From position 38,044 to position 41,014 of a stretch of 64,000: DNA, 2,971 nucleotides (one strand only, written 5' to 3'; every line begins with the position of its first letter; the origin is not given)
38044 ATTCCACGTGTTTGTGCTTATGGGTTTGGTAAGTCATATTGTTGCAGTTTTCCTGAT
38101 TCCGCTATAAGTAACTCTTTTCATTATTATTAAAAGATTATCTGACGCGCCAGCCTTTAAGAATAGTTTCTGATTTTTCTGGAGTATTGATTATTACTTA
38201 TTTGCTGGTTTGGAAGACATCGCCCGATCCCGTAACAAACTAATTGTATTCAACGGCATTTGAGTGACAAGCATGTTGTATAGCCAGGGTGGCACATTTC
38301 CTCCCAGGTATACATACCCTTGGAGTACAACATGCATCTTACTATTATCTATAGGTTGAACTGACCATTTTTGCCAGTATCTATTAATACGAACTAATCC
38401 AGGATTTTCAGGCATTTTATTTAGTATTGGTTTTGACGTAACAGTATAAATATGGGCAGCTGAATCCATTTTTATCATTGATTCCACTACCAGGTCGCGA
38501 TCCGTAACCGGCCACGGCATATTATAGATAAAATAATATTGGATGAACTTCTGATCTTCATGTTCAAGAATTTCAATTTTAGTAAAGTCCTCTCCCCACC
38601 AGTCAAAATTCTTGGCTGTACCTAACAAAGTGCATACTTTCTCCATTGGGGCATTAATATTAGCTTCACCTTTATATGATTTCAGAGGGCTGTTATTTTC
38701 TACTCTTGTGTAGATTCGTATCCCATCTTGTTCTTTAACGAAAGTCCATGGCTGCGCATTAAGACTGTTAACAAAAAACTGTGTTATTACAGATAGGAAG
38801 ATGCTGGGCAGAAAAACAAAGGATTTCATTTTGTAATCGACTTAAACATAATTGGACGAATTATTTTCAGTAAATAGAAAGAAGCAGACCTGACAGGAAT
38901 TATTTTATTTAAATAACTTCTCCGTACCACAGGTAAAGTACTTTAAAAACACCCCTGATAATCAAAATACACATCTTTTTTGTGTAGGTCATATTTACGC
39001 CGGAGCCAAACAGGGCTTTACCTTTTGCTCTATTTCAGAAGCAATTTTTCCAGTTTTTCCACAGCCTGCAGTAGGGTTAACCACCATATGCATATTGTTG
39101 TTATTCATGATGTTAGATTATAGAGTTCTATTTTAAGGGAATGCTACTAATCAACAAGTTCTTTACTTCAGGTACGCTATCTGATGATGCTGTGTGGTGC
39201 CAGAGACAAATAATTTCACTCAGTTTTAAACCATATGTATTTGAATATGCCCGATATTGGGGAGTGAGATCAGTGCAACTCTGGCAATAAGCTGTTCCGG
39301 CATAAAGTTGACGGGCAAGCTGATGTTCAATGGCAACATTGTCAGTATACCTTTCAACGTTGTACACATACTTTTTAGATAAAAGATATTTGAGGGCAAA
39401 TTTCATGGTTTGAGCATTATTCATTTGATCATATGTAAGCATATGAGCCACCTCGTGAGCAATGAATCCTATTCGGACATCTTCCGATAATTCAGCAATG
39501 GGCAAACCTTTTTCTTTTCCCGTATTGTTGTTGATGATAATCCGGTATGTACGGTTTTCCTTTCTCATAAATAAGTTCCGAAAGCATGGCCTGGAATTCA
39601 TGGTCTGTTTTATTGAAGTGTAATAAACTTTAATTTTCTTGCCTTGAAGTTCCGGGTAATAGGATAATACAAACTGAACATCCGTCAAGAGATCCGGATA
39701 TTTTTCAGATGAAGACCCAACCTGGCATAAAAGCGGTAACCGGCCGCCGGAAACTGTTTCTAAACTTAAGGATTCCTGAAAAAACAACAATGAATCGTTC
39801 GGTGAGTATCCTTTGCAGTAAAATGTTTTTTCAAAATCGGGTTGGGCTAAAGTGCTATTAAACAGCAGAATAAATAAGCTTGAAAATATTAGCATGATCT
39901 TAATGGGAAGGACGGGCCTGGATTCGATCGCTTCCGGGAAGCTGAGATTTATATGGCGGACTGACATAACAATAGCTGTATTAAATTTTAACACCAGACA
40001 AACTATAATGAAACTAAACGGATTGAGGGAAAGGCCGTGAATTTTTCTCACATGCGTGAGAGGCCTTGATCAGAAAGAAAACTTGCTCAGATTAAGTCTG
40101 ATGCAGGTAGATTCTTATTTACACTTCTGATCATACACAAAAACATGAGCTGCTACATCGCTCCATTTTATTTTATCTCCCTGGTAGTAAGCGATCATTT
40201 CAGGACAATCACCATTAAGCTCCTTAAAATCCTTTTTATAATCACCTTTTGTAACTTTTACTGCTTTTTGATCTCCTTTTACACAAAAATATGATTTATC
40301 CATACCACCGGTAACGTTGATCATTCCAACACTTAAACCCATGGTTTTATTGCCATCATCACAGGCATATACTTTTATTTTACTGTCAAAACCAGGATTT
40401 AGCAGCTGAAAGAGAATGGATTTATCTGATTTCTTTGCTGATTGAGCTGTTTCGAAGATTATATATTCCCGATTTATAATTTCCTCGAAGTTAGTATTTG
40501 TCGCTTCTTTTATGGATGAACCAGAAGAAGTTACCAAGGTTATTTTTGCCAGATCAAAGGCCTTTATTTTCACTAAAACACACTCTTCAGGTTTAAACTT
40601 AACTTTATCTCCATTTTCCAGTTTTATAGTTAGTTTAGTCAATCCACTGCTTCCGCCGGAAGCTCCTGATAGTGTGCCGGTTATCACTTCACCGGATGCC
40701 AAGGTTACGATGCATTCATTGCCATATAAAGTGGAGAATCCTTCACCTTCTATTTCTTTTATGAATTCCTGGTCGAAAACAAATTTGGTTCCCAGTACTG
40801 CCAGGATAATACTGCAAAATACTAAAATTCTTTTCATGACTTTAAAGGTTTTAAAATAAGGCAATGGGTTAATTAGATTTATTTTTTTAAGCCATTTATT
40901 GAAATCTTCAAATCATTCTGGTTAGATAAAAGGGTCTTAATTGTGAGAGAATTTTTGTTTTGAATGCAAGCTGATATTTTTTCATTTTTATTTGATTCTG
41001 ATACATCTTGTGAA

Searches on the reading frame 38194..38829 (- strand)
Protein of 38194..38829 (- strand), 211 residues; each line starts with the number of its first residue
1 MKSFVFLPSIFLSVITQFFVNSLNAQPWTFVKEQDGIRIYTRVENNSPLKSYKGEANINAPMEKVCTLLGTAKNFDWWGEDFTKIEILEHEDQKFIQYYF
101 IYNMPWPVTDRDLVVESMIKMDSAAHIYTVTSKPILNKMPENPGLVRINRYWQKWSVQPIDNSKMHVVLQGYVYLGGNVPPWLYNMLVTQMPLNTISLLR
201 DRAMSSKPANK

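Call 12: search_protein_families(library=pfam, proteins=[window:38194-38829:-], max_evalue=5)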
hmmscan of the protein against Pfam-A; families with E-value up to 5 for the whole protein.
window:38194-38829:- (211 aa): 2 families
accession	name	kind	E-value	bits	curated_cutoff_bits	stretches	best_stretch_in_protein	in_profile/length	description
PF01852.25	START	-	2e-10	40.9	22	1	26-191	19-189/207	START domain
PF10604.15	Polyketide_cyc2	-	0.0037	18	27.4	1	55-183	7-117/142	Polyketide cyclase / dehydrase and lipid transport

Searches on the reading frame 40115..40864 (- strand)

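Call 5: search_protein_families(library=pfam, proteins=[window:40115-40864:-])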
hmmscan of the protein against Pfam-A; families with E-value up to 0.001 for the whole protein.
window:40115-40864:- (249 aa): 0 families

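Call 12: search_protein_families(library=pfam, proteins=[window:40115-40837:-], max_evalue=5)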
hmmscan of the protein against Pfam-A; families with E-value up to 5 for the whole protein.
window:40115-40837:- (240 aa): 1 family
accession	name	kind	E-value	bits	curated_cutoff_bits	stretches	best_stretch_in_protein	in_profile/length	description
PF14438.12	SM-ATX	-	0.0042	17.7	29.8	1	35-74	9-44/81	Ataxin 2 SM domain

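Call 13: search_protein_families(library=ncbifam, proteins=[window:40115-40837:-], max_evalue=0.1)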
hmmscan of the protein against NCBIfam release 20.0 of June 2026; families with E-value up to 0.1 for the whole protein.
window:40115-40837:- (240 aa): 0 families
